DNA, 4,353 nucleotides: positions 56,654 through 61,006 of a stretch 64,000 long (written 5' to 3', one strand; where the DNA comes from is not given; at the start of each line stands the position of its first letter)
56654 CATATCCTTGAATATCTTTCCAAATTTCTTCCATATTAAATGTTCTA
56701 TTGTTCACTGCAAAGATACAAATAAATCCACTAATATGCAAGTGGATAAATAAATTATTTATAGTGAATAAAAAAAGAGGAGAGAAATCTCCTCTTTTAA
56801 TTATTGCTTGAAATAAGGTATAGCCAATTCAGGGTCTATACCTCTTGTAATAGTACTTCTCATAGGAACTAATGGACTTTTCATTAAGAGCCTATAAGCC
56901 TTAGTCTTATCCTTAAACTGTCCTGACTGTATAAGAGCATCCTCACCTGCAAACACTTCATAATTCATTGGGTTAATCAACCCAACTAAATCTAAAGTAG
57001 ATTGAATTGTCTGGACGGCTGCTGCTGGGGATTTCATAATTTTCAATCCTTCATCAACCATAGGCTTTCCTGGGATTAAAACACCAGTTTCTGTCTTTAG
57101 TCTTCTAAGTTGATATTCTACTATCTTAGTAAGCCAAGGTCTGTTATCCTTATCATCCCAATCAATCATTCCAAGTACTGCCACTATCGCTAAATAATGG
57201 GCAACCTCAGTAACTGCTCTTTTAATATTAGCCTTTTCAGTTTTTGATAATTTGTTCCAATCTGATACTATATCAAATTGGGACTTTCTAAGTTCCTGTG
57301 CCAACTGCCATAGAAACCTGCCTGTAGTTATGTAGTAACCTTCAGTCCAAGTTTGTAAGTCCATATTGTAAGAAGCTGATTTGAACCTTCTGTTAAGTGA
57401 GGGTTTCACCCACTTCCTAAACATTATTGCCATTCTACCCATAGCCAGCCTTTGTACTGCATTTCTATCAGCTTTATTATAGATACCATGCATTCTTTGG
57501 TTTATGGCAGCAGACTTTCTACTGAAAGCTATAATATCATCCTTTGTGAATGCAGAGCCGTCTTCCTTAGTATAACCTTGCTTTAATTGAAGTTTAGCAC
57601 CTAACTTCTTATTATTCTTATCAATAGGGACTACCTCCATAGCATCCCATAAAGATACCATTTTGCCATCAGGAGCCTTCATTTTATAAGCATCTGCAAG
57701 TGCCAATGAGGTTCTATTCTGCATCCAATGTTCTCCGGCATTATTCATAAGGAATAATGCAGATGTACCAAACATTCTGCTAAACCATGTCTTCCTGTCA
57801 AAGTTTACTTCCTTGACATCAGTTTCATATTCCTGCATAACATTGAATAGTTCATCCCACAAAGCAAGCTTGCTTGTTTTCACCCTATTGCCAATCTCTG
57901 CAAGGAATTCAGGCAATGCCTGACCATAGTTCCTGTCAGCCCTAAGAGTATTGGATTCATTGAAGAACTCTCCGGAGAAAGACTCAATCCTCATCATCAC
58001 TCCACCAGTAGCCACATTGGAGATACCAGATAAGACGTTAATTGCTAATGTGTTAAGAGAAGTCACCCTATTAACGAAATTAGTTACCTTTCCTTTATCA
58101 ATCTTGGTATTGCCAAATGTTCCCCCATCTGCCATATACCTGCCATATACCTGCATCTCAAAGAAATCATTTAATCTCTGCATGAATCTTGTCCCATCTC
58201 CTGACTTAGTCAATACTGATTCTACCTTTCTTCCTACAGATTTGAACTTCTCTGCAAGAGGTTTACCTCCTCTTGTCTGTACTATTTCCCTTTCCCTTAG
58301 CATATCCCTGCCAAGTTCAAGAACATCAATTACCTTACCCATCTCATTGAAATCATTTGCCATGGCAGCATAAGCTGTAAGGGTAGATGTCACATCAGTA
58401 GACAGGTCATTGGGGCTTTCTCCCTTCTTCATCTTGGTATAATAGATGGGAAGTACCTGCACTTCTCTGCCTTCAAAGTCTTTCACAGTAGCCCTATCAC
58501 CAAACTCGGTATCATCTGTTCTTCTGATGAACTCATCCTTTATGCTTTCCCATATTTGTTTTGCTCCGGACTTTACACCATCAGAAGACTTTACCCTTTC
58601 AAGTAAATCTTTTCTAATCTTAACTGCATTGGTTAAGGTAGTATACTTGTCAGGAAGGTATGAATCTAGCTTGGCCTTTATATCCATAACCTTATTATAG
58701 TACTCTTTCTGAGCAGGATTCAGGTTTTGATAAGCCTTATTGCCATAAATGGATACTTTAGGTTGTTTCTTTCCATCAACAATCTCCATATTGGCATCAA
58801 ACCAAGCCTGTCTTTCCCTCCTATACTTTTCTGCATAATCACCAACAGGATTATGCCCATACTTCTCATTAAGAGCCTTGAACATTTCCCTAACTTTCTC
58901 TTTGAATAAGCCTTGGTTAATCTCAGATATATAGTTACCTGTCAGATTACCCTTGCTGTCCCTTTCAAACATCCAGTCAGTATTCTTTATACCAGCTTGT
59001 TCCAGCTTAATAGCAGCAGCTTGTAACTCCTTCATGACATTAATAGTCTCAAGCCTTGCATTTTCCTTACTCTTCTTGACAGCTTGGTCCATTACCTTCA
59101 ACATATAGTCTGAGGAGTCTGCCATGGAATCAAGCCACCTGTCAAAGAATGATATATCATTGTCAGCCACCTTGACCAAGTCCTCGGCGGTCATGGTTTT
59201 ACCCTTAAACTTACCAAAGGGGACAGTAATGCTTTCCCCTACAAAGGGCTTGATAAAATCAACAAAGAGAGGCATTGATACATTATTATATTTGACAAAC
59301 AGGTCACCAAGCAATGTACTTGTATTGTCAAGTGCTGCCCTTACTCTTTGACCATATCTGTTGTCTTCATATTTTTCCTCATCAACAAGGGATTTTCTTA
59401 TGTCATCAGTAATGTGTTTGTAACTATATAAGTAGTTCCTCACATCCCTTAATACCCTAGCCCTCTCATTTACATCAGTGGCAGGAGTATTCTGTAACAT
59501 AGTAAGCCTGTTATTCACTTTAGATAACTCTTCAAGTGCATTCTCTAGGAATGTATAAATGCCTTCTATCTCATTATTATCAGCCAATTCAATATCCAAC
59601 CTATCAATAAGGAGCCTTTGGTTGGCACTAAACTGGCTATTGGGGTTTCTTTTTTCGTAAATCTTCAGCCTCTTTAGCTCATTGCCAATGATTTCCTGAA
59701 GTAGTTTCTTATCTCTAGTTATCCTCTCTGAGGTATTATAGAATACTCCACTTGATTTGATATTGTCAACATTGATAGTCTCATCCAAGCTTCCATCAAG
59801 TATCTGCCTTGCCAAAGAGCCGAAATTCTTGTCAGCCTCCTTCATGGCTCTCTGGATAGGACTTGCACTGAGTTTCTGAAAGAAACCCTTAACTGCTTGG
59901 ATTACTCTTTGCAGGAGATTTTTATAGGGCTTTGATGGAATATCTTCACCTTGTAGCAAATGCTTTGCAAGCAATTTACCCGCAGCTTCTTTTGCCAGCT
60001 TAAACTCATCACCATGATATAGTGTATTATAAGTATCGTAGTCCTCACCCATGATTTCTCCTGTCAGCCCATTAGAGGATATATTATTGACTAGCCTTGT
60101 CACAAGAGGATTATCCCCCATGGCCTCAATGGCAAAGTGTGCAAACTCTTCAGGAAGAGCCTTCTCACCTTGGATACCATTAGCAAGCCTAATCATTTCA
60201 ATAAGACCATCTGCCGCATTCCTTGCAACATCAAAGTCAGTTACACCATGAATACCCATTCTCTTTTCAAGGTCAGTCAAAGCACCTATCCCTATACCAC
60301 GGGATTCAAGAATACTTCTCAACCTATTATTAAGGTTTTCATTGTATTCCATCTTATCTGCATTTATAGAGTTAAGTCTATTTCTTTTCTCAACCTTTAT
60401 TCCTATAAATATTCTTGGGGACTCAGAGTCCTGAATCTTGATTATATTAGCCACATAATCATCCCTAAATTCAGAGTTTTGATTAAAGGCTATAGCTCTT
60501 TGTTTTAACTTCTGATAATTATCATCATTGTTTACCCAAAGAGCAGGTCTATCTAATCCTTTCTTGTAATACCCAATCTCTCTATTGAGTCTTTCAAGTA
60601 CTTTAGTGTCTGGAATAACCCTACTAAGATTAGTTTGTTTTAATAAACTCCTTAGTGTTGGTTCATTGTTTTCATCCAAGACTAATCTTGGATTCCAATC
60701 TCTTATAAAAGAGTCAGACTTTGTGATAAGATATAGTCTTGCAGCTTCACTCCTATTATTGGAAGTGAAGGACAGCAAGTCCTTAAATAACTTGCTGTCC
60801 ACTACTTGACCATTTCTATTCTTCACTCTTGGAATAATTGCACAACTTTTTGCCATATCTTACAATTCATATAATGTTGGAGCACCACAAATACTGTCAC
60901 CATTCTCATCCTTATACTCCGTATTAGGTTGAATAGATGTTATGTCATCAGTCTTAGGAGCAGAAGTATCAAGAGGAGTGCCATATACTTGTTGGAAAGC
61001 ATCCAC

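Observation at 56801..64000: Virion-type RNA polymerase encoded leftward, converging on the structural operon, followed by a second 1351-aa gene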

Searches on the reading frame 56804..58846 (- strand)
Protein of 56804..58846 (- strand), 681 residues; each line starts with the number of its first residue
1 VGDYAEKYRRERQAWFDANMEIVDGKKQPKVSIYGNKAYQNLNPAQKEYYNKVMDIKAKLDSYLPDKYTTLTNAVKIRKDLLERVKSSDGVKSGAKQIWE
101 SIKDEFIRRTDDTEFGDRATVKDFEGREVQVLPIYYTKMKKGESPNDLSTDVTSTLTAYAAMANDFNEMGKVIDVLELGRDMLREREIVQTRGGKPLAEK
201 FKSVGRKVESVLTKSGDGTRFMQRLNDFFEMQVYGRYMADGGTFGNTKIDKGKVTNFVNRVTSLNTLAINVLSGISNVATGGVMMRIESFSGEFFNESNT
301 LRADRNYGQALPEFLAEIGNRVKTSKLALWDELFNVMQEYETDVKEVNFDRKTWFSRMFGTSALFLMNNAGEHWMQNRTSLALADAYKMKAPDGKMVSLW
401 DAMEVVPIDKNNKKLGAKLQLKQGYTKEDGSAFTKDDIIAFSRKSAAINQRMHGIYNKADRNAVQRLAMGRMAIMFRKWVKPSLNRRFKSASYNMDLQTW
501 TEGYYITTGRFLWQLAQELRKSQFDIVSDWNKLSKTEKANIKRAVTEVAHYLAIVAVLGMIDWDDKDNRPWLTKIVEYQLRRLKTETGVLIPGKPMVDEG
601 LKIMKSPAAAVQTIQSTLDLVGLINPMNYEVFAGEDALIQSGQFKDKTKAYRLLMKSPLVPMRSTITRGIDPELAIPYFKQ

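Call 51: predict_structure(alignment_id=A3)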
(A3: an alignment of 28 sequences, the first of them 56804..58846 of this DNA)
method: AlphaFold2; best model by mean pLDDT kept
length: 681 residues; sequences in the alignment: 28
mean_pLDDT: 36.9   pTM: 0.23
mean pLDDT of the five models: 36.9, 35.8, 34.7, 34.7, 34.5
residues with pLDDT >= 90: 0; 70-90: 28; 50-70: 95; < 50: 558
segments of 3 or more residues with pLDDT < 50: 29-40, 52-382, 451-515, 536-608, 622-624, 628-645, 647-681
pLDDT, mean of each block of 10 residues (from residue 1): 52 61 49 40 51 44 31 29 31 27 25 26 28 25 28 25 24 25 24 32 28 27 24 23 27 27 24 23 21 25 28 26 25 33 30 31 30 39 60 74 68 57 79 67 52 42 33 27 26 27 41 50 54 52 45 41 36 33 25 27 40 51 48 39 45 42 30 27 24
secondary structure, 60 per line:
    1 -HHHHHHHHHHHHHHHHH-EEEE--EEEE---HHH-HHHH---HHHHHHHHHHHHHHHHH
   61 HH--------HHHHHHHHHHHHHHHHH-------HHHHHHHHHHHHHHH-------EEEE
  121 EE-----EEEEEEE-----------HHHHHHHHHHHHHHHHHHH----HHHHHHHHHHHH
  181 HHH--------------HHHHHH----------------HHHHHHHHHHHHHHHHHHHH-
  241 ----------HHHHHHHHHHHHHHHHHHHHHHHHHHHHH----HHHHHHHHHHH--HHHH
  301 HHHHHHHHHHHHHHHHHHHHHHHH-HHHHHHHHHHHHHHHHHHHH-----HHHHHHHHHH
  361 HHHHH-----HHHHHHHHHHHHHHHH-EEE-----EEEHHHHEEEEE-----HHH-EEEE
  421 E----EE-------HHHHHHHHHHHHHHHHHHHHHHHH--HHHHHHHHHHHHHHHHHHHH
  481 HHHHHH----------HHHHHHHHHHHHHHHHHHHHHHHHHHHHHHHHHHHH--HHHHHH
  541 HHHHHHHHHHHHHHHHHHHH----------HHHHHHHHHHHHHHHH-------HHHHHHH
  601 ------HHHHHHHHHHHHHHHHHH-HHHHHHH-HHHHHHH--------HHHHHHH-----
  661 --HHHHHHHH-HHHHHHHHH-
elements in order (helices of 4 or more, strands of 3 or more residues): H2-18 E20-23 E26-29 H37-40 H44-62 H71-87 H95-109 E117-122 E128-134 H146-164 H169-183 H198-203 H220-239 H251-279 H284-294 H297-324 H326-345 H351-365 H371-386 E388-390 E396-398 H399-402 E403-407 E417-421 H435-458 H461-486 H497-532 H535-560 H571-586 H594-600 H607-624 H626-632 H634-640 H649-655 H663-670 H672-680

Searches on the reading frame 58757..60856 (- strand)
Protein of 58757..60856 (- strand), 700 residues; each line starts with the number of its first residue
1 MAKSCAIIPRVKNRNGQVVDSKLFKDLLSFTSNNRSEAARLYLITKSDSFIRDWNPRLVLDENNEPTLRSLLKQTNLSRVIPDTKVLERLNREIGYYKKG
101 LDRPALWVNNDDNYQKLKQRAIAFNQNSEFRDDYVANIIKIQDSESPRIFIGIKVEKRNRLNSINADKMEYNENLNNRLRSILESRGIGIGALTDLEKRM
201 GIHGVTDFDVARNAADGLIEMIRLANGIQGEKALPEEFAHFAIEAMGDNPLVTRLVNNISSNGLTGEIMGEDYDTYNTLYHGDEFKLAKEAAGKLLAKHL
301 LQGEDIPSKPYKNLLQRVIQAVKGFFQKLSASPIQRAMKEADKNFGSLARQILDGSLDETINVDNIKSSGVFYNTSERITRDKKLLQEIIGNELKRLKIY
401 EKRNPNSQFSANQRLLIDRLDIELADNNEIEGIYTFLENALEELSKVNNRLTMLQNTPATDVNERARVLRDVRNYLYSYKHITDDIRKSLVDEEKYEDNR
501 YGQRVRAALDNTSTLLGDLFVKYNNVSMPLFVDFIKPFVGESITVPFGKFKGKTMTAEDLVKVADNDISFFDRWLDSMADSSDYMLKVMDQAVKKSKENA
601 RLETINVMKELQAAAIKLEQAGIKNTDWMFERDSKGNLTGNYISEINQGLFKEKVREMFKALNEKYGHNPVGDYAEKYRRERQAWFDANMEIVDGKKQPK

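Call 50: predict_structure(alignment_id=A2)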
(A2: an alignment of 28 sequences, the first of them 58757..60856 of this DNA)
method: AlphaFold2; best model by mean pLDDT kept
length: 700 residues; sequences in the alignment: 28
mean_pLDDT: 68.2   pTM: 0.42
mean pLDDT of the five models: 68.2, 67.2, 66.1, 64.3, 64.3
residues with pLDDT >= 90: 12; 70-90: 371; 50-70: 177; < 50: 140
segments of 3 or more residues with pLDDT < 50: 1-5, 98-105, 201-209, 346-374, 427-430, 494-498, 576-647
pLDDT, mean of each block of 10 residues (from residue 1): 54 85 85 79 85 85 86 82 81 61 46 71 83 81 60 78 69 74 73 63 41 74 73 72 79 90 89 84 87 88 82 90 84 72 50 34 28 53 77 76 63 72 58 75 77 63 63 78 79 52 75 81 70 56 57 63 55 50 41 37 42 46 45 46 48 74 79 83 81 60
secondary structure, 60 per line:
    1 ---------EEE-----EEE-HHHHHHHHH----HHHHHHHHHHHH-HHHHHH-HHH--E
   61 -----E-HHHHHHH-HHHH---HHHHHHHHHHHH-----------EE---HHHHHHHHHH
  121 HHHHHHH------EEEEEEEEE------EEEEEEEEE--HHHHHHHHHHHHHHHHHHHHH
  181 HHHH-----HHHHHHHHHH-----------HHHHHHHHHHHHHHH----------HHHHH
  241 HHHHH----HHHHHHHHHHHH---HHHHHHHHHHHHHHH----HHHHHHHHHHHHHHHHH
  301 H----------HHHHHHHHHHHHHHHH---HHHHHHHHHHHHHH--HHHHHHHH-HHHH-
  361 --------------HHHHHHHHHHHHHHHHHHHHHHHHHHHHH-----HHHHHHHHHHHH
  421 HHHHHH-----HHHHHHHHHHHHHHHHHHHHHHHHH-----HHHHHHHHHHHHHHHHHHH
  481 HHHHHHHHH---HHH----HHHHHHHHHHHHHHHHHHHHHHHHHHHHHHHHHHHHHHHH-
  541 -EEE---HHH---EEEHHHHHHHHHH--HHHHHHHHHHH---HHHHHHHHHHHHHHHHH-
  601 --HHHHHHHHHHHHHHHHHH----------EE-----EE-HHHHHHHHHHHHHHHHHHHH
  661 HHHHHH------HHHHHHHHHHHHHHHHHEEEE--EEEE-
elements in order (helices of 4 or more, strands of 3 or more residues): E10-12 E18-20 H22-30 H35-46 H48-53 H68-74 H76-79 H83-94 H111-127 E134-142 E149-157 H160-184 H190-199 H211-225 H236-245 H250-261 H265-279 H284-301 H312-327 H331-344 H347-354 H356-359 H375-403 H409-426 H432-456 H462-489 H500-539 E542-544 E554-556 H557-566 H569-579 H583-599 H603-620 H641-666 H673-689 E690-693 E696-699

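Call 78: fold_search(model_id=the predicted structure, library=pdb)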
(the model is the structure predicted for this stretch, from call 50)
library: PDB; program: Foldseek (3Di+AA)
matches with E <= 10: 119; with E <= 0.001: 0
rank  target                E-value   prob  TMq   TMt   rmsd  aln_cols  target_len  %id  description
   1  8h9d_A                2.8e-01  0.13  0.11  0.08  28.2       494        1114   11  Crystal structure of Cas12a protein (released 2023-02-08)
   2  8zfk_A                1.2e+00  0.07  0.07  0.11  23.1       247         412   12  Caenorhabditis elegans ACR-23 in betaine and monepantel bound state (released 2024-07-31)
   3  9n77_LM               1.3e+00  0.05  0.10  0.06  26.0       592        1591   11  SSU processome maturation and disassembly, State K (released 2025-11-05)
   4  9hdd_A                1.5e+00  0.07  0.10  0.15  23.1       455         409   10  Sla2 C-terminal region (Residues 560-968) (REND and THATCH domains) (released 2025-05-21)
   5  6s3k_A                1.6e+00  0.06  0.08  0.09  21.5       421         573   10  KimA from Bacillus subtilis in inward-facing, occluded state (released 2020-02-12)
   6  8ut1_A                1.9e+00  0.06  0.08  0.12  24.1       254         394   11  Alpha7-nicotinic acetylcholine receptor bound to epibatidine (released 2024-02-21)
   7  8pr3_m                2.0e+00  0.06  0.11  0.14  30.1       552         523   12  Cytoplasmic dynein-1 heavy chain bound to JIP3-RH1 (released 2024-03-27)
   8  7tcd                  2.1e+00  0.04  0.09  0.12  24.5       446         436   10  LOV2-DARPIN fusion: D13 (released 2023-07-05)
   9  6sl7                  2.3e+00  0.06  0.10  0.11  27.3       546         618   11  The Delta Calcium mutant of ALPHA-ACTININ FROM ENTAMOEBA HISTOLYTICA (released 2020-08-26)
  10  9dei_D                2.4e+00  0.03  0.08  0.13  24.4       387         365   10  Trypanosoma brucei mitochondrial RNA-editing catalytic complex 1, U-deletion (RECC1) (released 2026-01-21)
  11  7n6g_3I               2.8e+00  0.08  0.08  0.14  53.4       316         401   10  C1 of central pair (released 2022-05-18)
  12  3wbn_A                2.8e+00  0.04  0.09  0.12  25.8       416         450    9  Crystal structure of MATE in complex with MaL6 (released 2013-06-12)
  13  6lth_L                2.8e+00  0.04  0.07  0.10  22.2       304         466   11  Structure of human BAF Base module (released 2020-02-12)
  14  7ye1_F                2.8e+00  0.04  0.10  0.13  32.2       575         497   13  The cryo-EM structure of C. crescentus GcrA-TACup (released 2023-01-18)
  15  8t12_A                2.9e+00  0.06  0.10  0.13  25.5       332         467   14  Cryo-EM structure of DENV2 NS5 in complex with human STAT2 with the N-terminal domain of STAT2 ordered. (released 2024-01-17)
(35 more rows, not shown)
